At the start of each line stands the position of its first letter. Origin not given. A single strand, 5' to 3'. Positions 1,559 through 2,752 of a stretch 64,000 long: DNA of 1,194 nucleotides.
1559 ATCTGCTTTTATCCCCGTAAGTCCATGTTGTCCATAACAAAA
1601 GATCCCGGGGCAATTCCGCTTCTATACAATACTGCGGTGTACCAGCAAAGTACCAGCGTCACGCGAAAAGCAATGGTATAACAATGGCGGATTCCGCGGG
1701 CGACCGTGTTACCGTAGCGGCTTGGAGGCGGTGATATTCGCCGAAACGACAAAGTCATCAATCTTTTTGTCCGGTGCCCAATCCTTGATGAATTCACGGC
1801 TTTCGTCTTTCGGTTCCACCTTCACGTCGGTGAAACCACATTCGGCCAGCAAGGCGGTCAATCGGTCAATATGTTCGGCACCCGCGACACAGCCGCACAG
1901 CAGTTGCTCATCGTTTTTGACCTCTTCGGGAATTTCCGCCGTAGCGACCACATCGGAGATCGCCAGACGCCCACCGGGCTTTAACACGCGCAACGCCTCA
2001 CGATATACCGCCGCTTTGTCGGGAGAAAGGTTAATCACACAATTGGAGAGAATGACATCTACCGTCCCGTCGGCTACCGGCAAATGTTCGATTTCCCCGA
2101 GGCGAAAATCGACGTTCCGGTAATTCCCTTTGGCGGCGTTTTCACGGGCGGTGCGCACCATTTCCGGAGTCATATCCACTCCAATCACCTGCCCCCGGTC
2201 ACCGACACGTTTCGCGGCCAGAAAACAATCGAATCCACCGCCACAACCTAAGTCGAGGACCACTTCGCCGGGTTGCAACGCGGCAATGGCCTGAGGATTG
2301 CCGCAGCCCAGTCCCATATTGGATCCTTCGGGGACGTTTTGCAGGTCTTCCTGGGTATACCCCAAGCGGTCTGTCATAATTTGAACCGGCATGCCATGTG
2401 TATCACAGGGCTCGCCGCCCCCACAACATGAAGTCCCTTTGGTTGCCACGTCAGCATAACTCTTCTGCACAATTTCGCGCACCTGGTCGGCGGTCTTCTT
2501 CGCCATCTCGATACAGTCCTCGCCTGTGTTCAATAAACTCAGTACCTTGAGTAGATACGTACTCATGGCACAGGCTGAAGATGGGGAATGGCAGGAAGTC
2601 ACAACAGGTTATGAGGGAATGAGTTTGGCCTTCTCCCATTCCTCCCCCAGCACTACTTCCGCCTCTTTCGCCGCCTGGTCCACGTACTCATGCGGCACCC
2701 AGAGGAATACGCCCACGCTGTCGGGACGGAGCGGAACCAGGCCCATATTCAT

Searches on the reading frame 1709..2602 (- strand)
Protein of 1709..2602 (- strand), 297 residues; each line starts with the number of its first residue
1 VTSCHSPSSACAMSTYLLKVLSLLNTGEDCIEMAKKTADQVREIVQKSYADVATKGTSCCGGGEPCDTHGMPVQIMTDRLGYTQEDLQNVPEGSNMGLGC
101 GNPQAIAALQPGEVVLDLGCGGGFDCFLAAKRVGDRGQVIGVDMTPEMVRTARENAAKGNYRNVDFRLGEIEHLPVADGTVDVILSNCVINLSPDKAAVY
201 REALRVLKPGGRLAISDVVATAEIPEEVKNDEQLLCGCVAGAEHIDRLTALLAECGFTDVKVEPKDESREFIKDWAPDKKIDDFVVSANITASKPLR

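Call 35: search_protein_families(library=ncbifam, proteins=[window:1709-2602:-], max_evalue=0.000001)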
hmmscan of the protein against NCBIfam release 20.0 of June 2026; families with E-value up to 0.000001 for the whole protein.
window:1709-2602:- (297 aa): 39 families (the best 25 are shown)
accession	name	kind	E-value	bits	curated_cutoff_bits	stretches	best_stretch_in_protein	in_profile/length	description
NF008823.0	PRK11873.1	subfamily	5.1e-106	354.1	263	1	36-296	2-269/272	arsenite methyltransferase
NF047649.1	MTase_UXPK_star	exception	1.5e-52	178.4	460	1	32-261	4-227/283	methyltransferase/UXPK-star double selenoprotein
NF041537.1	ArsM_AhpD_UU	exception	1.5e-49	168.6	510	1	33-262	5-227/345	arsenite methyltransferase/AhpD domain selenoprotein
NF041536.1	ArsM_DUF2284_UU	exception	4.3e-46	157.2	575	1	33-262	5-227/459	arsenite methyltransferase/DUF2284 domain selenoprotein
NF040538.1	methyl_ArsM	equivalog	5.3e-43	147.5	500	2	176-295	167-281/356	arsinothricin biosynthesis methyltransferase ArsM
NF040539.1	AST_met_ArsM_2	exception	4.4e-30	105.4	240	1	114-263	59-211/262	putative arsinothricin biosynthesis methyltransferase ArsM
NF038099.1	AsSugarArsM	exception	6e-30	104.5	400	1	94-267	41-223/321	arsenosugar biosynthesis arsenite methyltransferase ArsM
NF045667.1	MTase_DVU1556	equivalog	4.7e-28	98.1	155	1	105-263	16-166/213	DVU_1556 family methyltransferase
TIGR02072.1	BioC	equivalog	1.5e-17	64.2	184.95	1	113-266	36-180/244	malonyl-ACP O-methyltransferase BioC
NF001244.0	PRK00216.1-5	equivalog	1.7e-16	60.2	216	1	109-220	46-158/236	bifunctional demethylmenaquinone methyltransferase/2-methoxy-6-polyprenyl-1,4-benzoquinol methylase UbiE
NF043040.1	corrin_prot_MT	hypoth_equivalog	3.2e-16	59.4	180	1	107-224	36-156/216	corrinoid protein-associated methyltransferase CpaM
TIGR02752.1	MenG_heptapren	equivalog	1.2e-15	57.7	419.85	1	109-216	43-150/231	demethylmenaquinone methyltransferase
NF001243.0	PRK00216.1-4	equivalog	2e-15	56.8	235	1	108-215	44-151/237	demethylmenaquinone methyltransferase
TIGR01934.1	MenG_MenH_UbiE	subfamily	3.1e-15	56.1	158.35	1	110-222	38-148/223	ubiquinone/menaquinone biosynthesis methyltransferase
NF052510.1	methyltran_MpqE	exception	1e-14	54.5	335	1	107-214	42-150/234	methyl-plastoquinone biosynthesis methyltransferase MpqE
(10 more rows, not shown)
